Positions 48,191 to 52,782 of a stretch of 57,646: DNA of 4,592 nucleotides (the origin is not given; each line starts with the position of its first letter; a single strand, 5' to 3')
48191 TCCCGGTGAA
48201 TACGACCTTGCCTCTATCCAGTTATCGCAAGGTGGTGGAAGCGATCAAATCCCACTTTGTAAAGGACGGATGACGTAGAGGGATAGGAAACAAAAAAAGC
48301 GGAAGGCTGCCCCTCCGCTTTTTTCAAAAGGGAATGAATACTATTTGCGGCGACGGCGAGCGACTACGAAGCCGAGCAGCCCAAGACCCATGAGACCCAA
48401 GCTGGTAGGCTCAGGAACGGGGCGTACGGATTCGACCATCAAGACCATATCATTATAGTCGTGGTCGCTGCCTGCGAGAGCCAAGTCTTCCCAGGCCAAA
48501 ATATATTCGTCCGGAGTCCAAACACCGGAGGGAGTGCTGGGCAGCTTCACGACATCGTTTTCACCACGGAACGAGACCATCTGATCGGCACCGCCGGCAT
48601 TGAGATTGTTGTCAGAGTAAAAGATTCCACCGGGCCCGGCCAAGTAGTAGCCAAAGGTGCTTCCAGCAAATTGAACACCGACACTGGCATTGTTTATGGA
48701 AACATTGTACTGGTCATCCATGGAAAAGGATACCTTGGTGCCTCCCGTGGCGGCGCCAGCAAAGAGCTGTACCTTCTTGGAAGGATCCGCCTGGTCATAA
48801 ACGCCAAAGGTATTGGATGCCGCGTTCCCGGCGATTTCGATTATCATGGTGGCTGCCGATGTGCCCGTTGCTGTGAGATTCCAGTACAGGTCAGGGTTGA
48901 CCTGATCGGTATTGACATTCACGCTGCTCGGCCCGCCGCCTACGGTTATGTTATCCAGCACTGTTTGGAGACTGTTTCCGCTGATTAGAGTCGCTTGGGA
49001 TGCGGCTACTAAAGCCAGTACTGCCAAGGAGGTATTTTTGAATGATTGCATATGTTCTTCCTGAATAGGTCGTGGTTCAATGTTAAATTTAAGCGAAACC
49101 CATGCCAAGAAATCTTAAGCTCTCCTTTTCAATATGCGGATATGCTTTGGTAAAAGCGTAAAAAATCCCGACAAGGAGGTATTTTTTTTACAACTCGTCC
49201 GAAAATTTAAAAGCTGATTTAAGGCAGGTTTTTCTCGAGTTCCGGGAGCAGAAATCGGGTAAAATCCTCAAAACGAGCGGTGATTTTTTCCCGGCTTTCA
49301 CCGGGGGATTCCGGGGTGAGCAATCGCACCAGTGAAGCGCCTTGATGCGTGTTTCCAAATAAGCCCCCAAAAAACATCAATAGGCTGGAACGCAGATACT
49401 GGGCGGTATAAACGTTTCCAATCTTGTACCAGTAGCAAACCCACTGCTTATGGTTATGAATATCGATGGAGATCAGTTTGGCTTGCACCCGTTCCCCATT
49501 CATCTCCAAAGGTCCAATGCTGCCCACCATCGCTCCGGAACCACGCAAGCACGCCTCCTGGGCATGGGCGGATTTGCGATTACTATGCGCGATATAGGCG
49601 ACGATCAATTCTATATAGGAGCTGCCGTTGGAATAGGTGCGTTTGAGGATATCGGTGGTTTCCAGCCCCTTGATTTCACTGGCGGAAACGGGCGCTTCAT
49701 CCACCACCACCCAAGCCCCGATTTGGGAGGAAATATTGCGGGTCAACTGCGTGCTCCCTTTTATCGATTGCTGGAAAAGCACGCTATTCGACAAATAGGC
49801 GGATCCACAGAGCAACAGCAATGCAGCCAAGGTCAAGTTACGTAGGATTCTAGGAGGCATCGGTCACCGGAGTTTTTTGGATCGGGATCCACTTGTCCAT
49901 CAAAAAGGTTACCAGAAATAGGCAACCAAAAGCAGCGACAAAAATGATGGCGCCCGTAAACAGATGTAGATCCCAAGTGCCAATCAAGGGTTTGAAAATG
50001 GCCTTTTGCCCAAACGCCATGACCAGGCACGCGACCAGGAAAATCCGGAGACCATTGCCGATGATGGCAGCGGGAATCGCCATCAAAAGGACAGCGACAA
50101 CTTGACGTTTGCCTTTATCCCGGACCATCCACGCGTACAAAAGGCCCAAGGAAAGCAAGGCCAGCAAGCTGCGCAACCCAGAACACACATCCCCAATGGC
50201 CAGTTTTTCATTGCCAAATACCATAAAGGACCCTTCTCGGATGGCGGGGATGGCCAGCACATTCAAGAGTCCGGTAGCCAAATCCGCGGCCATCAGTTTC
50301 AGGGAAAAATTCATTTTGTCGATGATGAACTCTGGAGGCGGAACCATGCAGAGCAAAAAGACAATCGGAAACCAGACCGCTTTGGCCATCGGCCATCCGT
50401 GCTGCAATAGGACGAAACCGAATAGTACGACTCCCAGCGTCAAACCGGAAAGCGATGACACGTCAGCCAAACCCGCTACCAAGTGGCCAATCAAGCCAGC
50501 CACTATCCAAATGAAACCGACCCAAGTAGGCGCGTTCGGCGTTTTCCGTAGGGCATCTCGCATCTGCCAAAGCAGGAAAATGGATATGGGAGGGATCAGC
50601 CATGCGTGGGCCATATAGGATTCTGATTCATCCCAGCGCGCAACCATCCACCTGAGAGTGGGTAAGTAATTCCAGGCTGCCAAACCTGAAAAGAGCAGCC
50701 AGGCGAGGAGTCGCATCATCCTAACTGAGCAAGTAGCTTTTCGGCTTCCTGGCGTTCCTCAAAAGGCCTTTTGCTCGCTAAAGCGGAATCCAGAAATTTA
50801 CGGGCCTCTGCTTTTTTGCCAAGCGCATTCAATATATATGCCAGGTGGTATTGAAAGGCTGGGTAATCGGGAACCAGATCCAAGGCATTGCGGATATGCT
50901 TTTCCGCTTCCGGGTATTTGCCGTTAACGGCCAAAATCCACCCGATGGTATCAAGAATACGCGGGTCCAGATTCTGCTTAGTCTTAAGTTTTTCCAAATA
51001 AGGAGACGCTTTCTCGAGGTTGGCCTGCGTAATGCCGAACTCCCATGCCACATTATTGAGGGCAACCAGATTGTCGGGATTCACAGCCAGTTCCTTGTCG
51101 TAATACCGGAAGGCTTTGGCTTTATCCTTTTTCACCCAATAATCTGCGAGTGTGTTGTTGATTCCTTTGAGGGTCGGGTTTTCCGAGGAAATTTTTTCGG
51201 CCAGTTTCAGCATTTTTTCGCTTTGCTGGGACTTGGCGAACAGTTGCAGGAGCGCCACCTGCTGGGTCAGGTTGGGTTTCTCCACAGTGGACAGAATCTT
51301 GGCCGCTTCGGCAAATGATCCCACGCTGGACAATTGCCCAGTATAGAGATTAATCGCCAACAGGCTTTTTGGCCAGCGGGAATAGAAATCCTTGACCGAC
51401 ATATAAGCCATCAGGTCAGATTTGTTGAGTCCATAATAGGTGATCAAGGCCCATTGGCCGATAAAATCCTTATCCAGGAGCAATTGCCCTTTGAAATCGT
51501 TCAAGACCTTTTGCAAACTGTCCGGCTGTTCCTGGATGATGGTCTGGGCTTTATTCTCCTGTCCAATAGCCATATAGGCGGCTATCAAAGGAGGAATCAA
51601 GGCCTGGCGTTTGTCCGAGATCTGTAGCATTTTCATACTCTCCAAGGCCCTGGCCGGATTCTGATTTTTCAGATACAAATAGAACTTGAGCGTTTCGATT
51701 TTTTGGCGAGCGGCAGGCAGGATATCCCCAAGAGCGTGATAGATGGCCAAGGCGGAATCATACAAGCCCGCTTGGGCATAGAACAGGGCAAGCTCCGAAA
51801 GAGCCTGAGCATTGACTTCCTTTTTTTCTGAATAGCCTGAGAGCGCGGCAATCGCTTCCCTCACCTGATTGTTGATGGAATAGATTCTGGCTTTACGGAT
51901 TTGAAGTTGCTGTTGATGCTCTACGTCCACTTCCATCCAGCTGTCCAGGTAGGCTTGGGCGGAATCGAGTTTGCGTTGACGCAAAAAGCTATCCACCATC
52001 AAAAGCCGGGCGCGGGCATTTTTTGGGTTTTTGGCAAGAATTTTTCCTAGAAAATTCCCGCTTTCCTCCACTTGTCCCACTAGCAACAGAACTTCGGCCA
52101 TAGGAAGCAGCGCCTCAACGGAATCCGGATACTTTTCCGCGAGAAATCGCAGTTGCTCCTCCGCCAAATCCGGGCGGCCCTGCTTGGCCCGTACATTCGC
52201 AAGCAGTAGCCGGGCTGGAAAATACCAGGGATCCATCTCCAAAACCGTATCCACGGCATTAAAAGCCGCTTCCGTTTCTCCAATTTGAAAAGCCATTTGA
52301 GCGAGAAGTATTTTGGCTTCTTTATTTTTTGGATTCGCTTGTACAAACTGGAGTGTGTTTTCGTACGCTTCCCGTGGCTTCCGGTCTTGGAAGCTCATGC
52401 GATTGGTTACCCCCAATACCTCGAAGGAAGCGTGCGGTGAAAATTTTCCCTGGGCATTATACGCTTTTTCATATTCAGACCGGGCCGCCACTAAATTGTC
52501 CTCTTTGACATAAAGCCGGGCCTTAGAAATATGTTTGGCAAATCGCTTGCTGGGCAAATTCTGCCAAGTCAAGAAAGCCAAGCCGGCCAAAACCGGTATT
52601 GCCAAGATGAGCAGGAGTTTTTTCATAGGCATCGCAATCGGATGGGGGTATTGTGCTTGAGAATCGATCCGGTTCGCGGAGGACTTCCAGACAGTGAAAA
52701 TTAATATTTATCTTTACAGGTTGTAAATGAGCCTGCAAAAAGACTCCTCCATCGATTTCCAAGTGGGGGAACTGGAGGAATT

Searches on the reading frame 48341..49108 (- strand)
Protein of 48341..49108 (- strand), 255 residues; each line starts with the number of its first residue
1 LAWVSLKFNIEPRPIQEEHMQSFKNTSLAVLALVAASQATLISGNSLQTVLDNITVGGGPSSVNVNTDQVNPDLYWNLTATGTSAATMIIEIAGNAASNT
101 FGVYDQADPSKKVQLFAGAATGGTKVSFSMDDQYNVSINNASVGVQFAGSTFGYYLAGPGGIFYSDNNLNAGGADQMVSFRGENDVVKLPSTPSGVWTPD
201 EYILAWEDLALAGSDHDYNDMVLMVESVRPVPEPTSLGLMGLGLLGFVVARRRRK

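Call 6: search_protein_families(library=ncbifam, proteins=[window:48341-49108:-], max_evalue=0.00001)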
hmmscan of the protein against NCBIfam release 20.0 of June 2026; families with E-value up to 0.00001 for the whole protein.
window:48341-49108:- (255 aa): 5 families
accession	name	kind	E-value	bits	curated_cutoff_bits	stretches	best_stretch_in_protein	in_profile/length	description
NF033554.9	floc_PepA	equivalog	2.2e-09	37.5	80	1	62-255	80-261/261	flocculation-associated PEP-CTERM protein PepA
NF038125.1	PEP_CTERM_THxN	subfamily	2.4e-07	30.6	85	1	225-254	217-246/246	THxN family PEP-CTERM protein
TIGR02595.1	PEP_CTERM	domain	3.6e-07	30.6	16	1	231-255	1-24/24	PEP-CTERM sorting domain-containing protein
NF038126.1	PEP_CTERM_FxDxF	subfamily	2.1e-06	28.1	50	1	108-253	18-165/165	FxDxF family PEP-CTERM protein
NF041538.1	PEP_EDSA_1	subfamily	2.5e-06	27.4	100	1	228-254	283-307/307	EDSAP-1 family PEP-CTERM protein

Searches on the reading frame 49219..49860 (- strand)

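Call 6: search_protein_families(library=ncbifam, proteins=[window:49219-49860:-], max_evalue=0.00001)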
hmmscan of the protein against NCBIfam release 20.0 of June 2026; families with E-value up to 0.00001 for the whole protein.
window:49219-49860:- (213 aa): 5 families
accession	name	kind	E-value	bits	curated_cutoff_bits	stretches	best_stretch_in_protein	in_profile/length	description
TIGR04152.1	exosort_VPLPA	exception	5.3e-17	62.1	400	1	7-213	277-486/486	VPLPA-CTERM-specific exosortase XrtD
TIGR02914.1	EpsI_fam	equivalog_domain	9.1e-14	51.3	42.8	1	43-211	4-173/174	exosortase C-terminal domain/associated protein EpsI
NF038142.1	exosort_XrtW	exception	7.4e-12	44.4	425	1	9-212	296-494/494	exosortase W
NF045609.1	EpsI_type_B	exception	4.3e-10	39.4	220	1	12-180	6-185/221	exosortase-associated protein EpsI, B-type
NF045608.2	EpsI_type_V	exception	4.8e-08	32.6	228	1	9-197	5-200/218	exosortase-associated protein EpsI, V-type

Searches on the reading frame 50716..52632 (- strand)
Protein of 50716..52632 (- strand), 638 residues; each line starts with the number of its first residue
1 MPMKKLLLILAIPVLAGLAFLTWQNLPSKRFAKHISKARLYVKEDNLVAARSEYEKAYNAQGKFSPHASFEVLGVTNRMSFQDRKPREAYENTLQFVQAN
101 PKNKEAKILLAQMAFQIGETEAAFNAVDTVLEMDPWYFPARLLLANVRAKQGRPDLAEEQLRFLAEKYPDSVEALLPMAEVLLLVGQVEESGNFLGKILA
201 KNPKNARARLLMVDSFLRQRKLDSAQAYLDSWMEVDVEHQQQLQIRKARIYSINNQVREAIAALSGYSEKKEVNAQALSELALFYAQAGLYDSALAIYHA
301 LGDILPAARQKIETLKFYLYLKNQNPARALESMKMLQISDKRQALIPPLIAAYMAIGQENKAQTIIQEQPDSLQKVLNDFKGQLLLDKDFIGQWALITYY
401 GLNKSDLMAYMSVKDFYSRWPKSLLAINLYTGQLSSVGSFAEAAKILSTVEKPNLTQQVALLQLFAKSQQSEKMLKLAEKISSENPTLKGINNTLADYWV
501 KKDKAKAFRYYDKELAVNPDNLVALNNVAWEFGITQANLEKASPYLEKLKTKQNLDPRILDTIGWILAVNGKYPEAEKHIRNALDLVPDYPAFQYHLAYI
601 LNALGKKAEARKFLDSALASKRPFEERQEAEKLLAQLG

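Call 49: search_protein_families(library=pfam, proteins=[window:50716-52632:-], max_evalue=0.0001)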
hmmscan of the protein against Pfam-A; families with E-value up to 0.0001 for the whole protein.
window:50716-52632:- (638 aa): 16 families
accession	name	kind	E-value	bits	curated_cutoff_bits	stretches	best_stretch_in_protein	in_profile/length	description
PF14559.12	TPR_19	-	1.5e-28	99.3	25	3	570-637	4-68/68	Tetratricopeptide repeat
PF13432.12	TPR_16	-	3.5e-23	82.1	32.7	1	564-620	4-60/65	Tetratricopeptide repeat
PF13428.12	TPR_14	-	1e-18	66.3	23.5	0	140-180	3-43/44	Tetratricopeptide repeat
PF13431.12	TPR_17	-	8.5e-15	54.2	24.4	0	581-611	3-33/34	Tetratricopeptide repeat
PF07719.23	TPR_2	-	3.1e-11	42.9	27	0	558-590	2-34/34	Tetratricopeptide repeat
PF25064.1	ARM_TT21_5th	-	3.4e-10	40.7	27.8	0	174-280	3-111/117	TT21 fifth ARM repeats domain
PF12895.13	ANAPC3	-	1.9e-09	38.1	27.2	0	80-128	33-80/82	Anaphase-promoting complex, cyclosome, subunit 3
PF07721.20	TPR_4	-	3.4e-09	36.9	27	0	140-162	3-25/26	Tetratricopeptide repeat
PF23914.1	TPR_CcmH_CycH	-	5e-09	36.6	42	0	254-309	100-155/158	Cytochrome c-type biogenesis protein H TPR domain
PF13424.12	TPR_12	-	8.6e-09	35.9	30.1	0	566-620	12-74/77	Tetratricopeptide repeat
PF25060.1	ARM_TT21_2nd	-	5.8e-08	33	27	0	97-152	215-270/270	Tetratricopeptide repeat protein 21 second ARM domain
PF00515.34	TPR_1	-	1e-07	31.9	27.8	0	563-590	7-34/34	Tetratricopeptide repeat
PF25062.1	ARM_TT21_N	-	3.4e-07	30.6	40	0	78-210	73-206/222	Tetratricopeptide repeat protein 21 N-terminal ARM repeat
PF13181.12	TPR_8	-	1.1e-06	28.8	25.7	0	594-619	4-29/34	Tetratricopeptide repeat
PF14561.12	TPR_20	-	3.7e-06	27.6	25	0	90-134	8-52/90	Tetratricopeptide repeat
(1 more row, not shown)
